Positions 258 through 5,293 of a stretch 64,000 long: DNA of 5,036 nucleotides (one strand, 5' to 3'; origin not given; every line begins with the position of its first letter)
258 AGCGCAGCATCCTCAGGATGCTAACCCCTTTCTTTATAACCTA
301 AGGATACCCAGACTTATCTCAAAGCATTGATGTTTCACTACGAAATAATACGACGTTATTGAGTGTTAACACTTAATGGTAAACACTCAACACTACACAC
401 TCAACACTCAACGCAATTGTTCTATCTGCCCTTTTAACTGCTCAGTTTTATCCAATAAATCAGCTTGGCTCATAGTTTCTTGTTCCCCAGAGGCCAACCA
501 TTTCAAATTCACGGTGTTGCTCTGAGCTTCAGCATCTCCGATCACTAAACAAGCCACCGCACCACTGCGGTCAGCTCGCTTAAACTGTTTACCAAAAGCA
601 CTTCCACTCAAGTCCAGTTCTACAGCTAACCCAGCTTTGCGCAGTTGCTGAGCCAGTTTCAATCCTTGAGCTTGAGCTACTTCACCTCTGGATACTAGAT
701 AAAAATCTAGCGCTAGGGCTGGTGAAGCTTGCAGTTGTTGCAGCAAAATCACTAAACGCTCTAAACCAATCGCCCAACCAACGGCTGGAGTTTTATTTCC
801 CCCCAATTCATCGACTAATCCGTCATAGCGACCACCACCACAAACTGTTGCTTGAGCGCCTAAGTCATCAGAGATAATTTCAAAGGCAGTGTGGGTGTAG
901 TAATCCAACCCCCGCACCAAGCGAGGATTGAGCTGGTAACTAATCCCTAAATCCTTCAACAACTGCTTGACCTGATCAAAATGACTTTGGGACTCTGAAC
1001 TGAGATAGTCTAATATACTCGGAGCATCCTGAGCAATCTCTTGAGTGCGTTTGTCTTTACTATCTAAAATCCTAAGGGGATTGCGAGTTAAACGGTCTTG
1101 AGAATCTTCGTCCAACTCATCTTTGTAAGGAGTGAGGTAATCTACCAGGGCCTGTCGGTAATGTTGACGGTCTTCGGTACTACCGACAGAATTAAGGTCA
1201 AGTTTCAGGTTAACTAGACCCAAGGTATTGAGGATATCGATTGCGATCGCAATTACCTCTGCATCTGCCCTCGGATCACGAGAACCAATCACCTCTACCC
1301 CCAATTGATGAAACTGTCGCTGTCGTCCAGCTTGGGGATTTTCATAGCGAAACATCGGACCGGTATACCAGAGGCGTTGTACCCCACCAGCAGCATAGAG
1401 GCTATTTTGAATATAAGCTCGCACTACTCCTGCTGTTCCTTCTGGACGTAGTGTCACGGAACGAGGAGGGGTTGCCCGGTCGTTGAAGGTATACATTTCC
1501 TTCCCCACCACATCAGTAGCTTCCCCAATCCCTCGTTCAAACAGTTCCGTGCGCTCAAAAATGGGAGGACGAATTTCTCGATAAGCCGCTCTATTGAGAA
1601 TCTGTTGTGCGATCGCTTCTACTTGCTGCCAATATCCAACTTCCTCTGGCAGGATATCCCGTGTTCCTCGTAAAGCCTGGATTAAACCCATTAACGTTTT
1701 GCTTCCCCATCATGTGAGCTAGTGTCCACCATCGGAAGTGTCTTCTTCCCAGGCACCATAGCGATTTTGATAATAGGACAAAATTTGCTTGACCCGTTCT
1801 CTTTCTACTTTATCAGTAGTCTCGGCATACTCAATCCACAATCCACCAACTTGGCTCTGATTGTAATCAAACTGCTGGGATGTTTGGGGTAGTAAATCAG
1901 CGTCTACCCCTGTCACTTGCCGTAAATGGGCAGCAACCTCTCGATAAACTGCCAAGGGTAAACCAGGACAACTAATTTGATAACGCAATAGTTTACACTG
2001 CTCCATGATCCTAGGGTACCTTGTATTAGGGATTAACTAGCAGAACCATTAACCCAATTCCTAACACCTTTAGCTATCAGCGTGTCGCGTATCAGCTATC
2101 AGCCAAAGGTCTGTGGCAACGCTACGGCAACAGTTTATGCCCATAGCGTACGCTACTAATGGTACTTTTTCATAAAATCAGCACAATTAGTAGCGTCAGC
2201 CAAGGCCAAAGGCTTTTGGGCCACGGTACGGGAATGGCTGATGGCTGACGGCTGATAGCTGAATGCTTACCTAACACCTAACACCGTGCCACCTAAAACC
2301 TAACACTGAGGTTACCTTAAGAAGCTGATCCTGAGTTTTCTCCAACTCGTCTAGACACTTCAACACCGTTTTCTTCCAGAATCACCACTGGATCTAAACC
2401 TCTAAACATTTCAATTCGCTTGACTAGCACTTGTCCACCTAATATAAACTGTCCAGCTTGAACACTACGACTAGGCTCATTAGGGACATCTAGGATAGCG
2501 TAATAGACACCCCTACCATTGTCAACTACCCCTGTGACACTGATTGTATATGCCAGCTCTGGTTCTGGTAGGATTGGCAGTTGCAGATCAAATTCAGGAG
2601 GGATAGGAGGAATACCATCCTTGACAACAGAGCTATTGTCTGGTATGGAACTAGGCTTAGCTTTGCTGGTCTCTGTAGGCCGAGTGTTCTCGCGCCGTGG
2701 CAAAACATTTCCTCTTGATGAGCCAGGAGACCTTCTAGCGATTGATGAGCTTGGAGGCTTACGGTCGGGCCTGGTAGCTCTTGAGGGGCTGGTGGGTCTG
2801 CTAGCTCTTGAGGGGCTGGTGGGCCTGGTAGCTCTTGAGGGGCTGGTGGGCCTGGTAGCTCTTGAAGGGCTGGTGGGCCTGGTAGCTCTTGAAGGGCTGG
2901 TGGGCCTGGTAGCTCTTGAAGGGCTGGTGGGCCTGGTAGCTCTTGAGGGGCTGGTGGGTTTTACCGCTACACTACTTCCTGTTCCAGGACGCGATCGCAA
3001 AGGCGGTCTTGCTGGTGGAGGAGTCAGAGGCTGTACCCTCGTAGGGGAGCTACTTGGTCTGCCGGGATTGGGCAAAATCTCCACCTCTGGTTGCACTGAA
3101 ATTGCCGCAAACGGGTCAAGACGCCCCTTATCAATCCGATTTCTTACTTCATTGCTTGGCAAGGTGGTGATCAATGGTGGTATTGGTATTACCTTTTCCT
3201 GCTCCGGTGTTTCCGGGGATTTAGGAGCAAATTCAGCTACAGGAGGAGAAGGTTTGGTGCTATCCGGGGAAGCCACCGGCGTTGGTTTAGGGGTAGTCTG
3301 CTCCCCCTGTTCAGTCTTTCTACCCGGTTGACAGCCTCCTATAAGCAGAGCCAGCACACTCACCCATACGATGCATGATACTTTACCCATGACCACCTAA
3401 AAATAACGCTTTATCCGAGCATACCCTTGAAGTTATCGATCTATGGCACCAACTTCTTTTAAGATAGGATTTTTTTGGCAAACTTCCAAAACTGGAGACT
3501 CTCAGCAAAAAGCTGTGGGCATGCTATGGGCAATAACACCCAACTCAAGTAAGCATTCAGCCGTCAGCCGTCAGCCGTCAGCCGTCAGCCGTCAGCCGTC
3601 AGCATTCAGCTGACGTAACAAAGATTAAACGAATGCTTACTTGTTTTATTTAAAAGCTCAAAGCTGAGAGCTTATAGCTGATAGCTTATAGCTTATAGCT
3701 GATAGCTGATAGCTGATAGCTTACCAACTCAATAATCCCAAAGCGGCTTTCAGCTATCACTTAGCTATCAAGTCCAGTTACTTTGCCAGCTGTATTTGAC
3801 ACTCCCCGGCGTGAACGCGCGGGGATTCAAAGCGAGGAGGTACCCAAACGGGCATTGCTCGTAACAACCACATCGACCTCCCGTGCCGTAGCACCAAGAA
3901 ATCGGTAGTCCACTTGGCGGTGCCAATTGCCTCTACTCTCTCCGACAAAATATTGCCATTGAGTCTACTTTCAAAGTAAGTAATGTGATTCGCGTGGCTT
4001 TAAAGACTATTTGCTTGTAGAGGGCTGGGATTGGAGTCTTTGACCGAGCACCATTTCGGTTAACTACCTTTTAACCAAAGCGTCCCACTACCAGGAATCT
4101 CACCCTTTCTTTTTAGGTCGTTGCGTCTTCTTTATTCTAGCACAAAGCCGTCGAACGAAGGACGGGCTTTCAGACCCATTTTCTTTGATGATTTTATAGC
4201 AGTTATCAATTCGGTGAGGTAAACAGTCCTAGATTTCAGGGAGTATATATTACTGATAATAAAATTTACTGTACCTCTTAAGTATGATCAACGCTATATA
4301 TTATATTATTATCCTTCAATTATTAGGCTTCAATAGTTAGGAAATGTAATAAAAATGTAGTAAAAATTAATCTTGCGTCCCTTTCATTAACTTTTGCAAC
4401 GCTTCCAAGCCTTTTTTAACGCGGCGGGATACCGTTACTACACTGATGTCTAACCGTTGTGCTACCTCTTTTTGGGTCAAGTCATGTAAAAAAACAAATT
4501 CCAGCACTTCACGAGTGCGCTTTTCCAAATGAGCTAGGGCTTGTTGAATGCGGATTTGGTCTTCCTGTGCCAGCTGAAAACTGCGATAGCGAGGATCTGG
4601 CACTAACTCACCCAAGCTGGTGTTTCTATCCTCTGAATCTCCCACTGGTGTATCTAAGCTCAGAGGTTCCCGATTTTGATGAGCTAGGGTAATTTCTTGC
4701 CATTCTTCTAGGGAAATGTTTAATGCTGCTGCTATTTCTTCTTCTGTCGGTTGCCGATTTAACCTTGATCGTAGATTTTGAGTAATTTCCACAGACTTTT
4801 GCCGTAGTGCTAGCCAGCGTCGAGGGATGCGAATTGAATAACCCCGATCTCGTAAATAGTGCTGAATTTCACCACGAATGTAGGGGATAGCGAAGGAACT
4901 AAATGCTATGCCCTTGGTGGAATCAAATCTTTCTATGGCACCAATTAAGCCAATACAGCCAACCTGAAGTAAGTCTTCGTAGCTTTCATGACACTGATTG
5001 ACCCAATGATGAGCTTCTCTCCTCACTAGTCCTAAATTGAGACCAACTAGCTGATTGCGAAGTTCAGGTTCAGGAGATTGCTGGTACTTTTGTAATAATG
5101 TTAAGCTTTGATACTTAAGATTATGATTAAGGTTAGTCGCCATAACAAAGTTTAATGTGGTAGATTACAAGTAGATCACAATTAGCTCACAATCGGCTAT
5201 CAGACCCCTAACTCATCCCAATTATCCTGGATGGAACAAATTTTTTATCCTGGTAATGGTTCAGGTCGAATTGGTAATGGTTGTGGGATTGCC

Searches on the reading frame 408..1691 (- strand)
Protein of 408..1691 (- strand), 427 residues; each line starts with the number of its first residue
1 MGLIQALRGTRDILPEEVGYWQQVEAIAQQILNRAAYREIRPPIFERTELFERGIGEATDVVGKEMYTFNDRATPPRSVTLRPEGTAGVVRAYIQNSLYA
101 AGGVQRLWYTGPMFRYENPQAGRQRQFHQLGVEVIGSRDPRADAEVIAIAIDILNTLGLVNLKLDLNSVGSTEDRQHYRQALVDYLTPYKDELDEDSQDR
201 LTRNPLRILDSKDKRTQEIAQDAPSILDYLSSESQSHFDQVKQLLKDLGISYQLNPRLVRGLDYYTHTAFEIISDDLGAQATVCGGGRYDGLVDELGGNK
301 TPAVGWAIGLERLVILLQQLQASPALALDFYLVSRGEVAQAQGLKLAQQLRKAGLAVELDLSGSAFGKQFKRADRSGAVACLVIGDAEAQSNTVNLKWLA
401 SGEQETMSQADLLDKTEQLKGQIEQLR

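Call 53: search_protein_families(library=pfam, proteins=[window:408-1691:-], max_evalue=0.00001)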
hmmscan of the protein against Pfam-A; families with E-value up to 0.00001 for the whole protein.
window:408-1691:- (427 aa): 4 families
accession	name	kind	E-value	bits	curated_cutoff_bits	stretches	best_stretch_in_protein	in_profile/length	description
PF13393.11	tRNA-synt_His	-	8.3e-50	170.2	25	1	9-313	1-308/308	Histidyl-tRNA synthetase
PF03129.25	HGTP_anticodon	-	8.3e-19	68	21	1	338-416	13-91/94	Anticodon binding domain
PF00587.30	tRNA-synt_2b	-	5e-14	53.2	29.3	1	67-318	1-176/179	tRNA synthetase class II core domain (G, H, P, S and T)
PF00152.25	tRNA-synt_2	-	1.3e-06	28.2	25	0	98-135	85-122/308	tRNA synthetases class II (D, K and N)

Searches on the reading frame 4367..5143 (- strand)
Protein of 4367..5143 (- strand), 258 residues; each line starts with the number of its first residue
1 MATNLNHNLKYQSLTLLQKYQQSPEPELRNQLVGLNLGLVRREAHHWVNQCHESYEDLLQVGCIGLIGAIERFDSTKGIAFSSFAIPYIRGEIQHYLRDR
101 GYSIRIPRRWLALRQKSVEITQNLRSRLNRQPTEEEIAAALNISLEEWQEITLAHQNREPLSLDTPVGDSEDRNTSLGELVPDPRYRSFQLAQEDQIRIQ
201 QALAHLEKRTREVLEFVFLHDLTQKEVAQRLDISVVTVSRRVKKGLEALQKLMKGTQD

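Call 53: search_protein_families(library=pfam, proteins=[window:4367-5143:-], max_evalue=0.00001)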
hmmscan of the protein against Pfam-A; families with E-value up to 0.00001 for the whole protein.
window:4367-5143:- (258 aa): 4 families
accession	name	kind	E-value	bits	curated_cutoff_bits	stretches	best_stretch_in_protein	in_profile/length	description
PF04545.22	Sigma70_r4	-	4.4e-16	58.6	24.1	1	202-251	1-50/50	Sigma-70, region 4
PF04542.20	Sigma70_r2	-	1.2e-15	57.5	24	1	32-100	1-68/71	Sigma-70 region 2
PF04539.22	Sigma70_r3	-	9.1e-15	55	25.3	1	119-187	8-72/78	Sigma-70 region 3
PF08281.18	Sigma70_r4_2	-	3.8e-13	49.3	25.7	1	198-249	3-54/54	Sigma-70, region 4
